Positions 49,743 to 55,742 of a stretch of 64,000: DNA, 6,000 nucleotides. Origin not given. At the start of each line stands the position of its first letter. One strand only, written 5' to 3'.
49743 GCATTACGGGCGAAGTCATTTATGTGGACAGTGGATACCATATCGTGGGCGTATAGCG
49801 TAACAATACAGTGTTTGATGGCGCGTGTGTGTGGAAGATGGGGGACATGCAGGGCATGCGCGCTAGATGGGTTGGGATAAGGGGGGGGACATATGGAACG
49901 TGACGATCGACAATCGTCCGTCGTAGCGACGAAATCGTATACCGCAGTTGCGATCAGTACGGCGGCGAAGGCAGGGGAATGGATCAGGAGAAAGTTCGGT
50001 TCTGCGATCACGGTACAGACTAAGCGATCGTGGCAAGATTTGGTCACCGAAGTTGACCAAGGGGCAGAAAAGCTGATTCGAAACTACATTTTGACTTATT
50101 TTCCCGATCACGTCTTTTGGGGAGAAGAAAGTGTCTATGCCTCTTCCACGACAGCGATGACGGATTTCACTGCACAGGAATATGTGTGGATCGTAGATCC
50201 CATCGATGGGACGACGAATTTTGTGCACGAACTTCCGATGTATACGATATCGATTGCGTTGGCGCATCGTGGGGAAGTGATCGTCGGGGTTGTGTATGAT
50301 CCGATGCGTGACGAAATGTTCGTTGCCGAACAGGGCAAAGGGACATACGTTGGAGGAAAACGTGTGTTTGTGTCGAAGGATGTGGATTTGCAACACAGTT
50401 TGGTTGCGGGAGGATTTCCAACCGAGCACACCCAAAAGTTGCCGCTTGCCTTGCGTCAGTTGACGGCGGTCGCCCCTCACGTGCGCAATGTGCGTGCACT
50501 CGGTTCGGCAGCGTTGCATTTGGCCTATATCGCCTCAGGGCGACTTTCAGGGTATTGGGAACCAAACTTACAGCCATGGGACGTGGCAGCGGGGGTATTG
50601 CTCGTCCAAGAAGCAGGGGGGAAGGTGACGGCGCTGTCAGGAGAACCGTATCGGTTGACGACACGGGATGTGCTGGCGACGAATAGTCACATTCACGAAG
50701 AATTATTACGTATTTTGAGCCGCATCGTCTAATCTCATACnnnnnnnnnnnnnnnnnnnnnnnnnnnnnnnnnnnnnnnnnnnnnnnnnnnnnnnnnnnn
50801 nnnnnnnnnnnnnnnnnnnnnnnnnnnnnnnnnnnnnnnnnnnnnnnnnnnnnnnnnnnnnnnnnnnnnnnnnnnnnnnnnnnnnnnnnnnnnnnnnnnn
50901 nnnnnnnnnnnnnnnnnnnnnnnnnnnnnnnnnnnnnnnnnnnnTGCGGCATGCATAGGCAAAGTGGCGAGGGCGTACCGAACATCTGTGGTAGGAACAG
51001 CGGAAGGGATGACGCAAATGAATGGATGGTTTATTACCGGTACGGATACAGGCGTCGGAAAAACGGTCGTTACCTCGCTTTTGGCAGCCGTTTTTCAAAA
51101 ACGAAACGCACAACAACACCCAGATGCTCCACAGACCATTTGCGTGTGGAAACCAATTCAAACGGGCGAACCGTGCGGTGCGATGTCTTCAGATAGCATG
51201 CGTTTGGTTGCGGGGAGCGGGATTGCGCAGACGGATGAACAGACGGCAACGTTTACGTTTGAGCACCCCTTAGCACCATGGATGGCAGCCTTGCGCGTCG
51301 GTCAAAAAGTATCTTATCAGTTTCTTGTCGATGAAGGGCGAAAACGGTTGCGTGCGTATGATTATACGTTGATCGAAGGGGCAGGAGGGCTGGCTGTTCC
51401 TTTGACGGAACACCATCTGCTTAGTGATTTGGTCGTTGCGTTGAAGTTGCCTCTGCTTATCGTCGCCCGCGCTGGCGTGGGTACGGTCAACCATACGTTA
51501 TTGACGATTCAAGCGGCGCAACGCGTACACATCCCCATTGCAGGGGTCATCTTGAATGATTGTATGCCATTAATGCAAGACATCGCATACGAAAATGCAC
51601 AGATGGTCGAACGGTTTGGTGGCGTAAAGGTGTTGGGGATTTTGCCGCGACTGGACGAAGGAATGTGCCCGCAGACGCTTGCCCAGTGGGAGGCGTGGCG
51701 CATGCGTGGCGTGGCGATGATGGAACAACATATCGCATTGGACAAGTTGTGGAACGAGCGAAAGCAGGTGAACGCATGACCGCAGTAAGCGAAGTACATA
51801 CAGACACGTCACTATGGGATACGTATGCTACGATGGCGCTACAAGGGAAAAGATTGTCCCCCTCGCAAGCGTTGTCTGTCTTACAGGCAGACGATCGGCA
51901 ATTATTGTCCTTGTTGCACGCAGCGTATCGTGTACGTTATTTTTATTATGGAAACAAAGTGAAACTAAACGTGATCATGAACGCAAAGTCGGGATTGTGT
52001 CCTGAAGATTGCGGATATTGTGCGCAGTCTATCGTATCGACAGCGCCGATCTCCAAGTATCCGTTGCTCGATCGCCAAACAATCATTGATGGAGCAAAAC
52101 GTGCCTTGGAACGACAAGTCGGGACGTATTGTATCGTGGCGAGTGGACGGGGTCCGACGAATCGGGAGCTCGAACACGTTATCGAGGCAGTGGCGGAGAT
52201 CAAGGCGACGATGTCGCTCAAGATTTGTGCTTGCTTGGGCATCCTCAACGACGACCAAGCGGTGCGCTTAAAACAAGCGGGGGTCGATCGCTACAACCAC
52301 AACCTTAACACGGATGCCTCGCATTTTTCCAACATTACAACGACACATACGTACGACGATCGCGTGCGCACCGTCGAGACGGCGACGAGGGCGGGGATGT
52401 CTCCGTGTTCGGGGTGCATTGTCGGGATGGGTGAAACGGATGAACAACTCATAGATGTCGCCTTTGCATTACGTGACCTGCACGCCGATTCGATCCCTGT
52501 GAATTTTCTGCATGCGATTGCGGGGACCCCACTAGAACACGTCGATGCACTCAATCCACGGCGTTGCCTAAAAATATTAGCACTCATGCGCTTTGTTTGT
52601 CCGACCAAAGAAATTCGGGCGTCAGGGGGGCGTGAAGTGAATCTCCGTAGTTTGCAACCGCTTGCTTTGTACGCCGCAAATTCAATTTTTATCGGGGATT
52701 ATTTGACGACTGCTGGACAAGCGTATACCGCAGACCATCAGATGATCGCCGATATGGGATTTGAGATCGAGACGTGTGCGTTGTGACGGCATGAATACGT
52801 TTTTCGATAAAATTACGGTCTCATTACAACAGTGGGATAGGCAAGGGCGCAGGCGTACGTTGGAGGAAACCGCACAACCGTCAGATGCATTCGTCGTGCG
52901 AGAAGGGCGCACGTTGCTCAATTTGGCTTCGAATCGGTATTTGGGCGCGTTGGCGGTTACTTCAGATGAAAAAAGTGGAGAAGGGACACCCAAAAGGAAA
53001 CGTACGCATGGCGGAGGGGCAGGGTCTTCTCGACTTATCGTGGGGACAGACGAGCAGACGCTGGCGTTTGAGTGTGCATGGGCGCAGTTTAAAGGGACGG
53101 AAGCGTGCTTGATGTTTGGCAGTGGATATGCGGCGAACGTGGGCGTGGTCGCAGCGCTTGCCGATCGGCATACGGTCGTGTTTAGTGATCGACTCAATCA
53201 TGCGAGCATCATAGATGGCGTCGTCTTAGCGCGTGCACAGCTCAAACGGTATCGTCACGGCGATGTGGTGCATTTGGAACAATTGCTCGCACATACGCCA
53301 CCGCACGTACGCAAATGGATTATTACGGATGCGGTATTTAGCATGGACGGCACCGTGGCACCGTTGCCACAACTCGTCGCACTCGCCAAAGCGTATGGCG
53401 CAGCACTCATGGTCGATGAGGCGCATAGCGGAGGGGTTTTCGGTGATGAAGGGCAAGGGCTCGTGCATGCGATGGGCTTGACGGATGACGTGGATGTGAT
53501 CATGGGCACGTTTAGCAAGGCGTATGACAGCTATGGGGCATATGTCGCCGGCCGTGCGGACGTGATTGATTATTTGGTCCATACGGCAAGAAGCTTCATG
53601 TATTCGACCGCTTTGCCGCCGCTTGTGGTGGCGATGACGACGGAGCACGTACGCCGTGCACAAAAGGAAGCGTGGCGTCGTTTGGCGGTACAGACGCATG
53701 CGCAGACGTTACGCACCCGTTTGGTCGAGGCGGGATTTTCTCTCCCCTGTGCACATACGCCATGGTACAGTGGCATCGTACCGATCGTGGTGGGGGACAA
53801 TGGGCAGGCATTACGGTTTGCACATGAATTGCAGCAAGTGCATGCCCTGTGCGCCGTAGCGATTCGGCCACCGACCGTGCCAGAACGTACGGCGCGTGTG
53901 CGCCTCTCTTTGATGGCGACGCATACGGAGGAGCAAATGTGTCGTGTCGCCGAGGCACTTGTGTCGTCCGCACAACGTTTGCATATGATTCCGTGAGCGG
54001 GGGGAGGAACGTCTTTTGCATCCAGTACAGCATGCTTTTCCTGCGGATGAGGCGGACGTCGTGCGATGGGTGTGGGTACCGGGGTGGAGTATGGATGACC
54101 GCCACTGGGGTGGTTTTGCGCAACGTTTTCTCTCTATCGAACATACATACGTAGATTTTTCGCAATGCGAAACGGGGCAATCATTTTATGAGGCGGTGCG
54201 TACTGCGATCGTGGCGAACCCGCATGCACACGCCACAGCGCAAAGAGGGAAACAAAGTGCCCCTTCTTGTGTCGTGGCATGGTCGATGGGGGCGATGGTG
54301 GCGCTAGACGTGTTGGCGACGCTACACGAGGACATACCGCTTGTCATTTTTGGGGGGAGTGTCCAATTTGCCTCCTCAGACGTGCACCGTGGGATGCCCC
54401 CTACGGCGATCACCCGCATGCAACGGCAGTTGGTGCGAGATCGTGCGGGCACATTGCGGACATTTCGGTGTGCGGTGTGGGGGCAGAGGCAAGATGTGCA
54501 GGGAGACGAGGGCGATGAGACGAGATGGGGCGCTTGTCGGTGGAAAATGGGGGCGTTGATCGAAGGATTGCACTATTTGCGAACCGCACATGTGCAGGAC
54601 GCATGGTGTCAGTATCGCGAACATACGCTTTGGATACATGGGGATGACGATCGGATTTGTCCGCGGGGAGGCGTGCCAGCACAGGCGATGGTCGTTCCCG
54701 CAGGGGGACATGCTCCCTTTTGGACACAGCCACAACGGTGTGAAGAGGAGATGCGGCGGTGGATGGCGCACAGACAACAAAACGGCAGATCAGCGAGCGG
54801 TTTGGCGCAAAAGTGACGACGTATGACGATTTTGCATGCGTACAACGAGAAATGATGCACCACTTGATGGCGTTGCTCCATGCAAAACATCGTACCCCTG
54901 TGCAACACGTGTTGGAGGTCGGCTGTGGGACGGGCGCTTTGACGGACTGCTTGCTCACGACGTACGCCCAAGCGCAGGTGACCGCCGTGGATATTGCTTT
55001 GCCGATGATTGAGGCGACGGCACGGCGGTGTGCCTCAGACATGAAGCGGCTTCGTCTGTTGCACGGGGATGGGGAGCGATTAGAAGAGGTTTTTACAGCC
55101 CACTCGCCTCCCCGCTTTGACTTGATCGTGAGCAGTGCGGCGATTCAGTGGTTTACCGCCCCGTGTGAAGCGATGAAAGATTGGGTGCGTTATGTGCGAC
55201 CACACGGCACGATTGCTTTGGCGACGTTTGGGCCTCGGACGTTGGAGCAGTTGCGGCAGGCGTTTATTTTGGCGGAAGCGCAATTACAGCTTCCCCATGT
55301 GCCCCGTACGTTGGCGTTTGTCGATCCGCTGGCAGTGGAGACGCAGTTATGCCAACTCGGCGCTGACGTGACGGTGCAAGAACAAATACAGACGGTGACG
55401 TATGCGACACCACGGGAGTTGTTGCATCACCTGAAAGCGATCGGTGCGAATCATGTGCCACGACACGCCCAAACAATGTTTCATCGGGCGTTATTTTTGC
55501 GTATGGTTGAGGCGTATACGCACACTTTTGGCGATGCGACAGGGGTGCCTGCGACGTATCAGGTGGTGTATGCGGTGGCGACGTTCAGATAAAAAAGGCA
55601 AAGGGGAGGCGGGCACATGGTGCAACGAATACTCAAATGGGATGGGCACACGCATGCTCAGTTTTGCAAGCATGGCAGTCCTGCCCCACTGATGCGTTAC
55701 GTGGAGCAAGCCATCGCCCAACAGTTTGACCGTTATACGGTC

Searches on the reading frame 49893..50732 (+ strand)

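Call 70: search_protein_families(library=pfam, proteins=[window:49893-50732:+], max_evalue=0.00001)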
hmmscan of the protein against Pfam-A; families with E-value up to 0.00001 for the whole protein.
window:49893-50732:+ (279 aa): 1 family
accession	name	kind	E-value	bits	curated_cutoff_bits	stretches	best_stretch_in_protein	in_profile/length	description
PF00459.30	Inositol_P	-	7.4e-72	242.5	27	1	15-277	4-268/271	Inositol monophosphatase family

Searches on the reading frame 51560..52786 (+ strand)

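Call 70: search_protein_families(library=pfam, proteins=[window:51560-52786:+], max_evalue=0.00001)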
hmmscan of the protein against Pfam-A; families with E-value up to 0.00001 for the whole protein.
window:51560-52786:+ (408 aa): 2 families
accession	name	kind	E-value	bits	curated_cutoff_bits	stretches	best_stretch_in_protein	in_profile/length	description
PF06968.18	BATS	-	6.1e-26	90.9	22.2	1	313-402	1-88/88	Biotin and Thiamin Synthesis associated domain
PF04055.27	Radical_SAM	-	1.2e-20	74.8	29.5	1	146-301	6-163/166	Radical SAM superfamily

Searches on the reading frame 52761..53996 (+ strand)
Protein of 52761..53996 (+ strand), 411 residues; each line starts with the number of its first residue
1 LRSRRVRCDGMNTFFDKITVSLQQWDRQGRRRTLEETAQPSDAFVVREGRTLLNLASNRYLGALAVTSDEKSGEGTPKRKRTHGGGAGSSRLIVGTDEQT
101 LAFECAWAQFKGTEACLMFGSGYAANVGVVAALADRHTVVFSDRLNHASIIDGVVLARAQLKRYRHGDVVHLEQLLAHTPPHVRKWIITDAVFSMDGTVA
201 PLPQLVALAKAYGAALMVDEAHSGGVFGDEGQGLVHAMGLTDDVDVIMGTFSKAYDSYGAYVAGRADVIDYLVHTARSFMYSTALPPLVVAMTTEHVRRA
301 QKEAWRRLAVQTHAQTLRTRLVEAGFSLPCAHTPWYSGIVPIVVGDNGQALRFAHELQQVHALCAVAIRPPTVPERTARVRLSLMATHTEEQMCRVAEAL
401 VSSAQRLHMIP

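Call 70: search_protein_families(library=pfam, proteins=[window:52761-53996:+], max_evalue=0.00001)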
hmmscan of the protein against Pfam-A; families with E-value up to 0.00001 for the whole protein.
window:52761-53996:+ (411 aa): 1 family
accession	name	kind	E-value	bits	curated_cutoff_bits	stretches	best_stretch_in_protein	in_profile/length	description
PF00155.27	Aminotran_1_2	-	6.5e-58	197.1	19.7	1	52-400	3-361/361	Aminotransferase class I and II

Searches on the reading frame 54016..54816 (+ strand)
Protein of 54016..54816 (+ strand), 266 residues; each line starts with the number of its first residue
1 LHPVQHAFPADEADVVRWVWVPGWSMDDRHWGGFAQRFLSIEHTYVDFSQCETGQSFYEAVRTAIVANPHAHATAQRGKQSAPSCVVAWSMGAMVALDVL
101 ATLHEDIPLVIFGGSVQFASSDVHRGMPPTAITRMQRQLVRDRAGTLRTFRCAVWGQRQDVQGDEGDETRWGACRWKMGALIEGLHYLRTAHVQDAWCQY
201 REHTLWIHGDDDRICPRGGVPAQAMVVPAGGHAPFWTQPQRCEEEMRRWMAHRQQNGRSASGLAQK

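Call 70: search_protein_families(library=pfam, proteins=[window:54016-54816:+], max_evalue=0.00001)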
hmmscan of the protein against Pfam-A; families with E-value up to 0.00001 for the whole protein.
window:54016-54816:+ (266 aa): 1 family
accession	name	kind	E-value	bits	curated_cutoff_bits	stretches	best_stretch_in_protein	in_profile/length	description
PF12697.13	Abhydrolase_6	-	3.2e-09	38.2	26.3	1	19-244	2-216/217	Alpha/beta hydrolase family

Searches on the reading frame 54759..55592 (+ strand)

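Call 70: search_protein_families(library=pfam, proteins=[window:54759-55592:+], max_evalue=0.00001)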
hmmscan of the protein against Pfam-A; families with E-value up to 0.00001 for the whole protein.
window:54759-55592:+ (277 aa): 7 families
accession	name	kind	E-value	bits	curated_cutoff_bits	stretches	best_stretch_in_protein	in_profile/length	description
PF13649.12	Methyltransf_25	-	9e-16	58.8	27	1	51-150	1-97/97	Methyltransferase domain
PF08241.18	Methyltransf_11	-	3.5e-15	56.8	21.2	1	52-153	1-94/95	Methyltransferase domain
PF08242.18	Methyltransf_12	-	1.6e-13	51.7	30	1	52-151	1-97/98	Methyltransferase domain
PF13847.12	Methyltransf_31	-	1.2e-11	45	27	1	50-164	6-117/145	Methyltransferase domain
PF13489.12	Methyltransf_23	-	4e-11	43.3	27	1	30-165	7-125/164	Methyltransferase domain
PF01209.24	Ubie_methyltran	-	4.5e-08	33.2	20.1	1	27-174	25-171/233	ubiE/COQ5 methyltransferase family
PF01135.25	PCMT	-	8.2e-06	26.2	20.3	0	30-128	59-151/210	Protein-L-isoaspartate(D-aspartate) O-methyltransferase (PCMT)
